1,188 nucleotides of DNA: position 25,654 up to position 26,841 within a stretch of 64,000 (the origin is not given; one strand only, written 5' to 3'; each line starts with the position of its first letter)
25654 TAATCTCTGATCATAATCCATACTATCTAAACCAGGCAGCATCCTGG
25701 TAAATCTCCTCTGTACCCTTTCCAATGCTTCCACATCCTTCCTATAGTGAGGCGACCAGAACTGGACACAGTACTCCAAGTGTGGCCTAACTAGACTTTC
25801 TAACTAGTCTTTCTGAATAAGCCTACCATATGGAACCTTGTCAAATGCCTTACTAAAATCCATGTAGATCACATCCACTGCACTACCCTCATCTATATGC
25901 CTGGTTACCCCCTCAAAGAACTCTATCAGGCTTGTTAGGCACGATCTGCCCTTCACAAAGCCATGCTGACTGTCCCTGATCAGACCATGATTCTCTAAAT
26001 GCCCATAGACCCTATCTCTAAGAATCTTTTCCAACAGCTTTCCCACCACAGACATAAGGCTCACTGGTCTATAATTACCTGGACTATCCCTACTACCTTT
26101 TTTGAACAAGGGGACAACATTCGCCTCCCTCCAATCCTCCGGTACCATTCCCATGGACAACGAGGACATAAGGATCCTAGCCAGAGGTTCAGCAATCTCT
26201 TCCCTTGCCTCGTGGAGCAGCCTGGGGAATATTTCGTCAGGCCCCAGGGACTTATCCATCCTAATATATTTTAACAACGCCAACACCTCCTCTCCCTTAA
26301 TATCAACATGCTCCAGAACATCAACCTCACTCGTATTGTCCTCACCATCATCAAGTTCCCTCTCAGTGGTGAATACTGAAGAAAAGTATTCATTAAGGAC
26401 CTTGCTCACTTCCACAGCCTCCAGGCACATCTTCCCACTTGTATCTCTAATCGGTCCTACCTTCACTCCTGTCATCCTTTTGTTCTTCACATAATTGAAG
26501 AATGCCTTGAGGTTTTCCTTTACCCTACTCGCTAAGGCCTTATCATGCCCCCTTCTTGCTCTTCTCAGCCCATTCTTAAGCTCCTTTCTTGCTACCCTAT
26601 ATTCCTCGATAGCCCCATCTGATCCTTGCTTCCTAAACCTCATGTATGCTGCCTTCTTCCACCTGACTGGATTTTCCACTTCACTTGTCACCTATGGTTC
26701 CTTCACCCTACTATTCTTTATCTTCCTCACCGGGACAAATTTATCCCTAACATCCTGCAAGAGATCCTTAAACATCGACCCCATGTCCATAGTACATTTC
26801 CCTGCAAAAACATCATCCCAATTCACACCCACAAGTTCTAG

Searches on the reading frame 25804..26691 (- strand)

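Call 23: search_protein_families(library=pfam, proteins=[window:25804-26691:-], max_evalue=0.01)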
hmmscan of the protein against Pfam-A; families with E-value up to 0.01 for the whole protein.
window:25804-26691:- (295 aa): 1 family
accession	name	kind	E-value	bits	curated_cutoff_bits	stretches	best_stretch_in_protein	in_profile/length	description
PF00078.32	RVT_1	-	2.7e-11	44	29.6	1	198-293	4-89/205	Reverse transcriptase (RNA-dependent DNA polymerase)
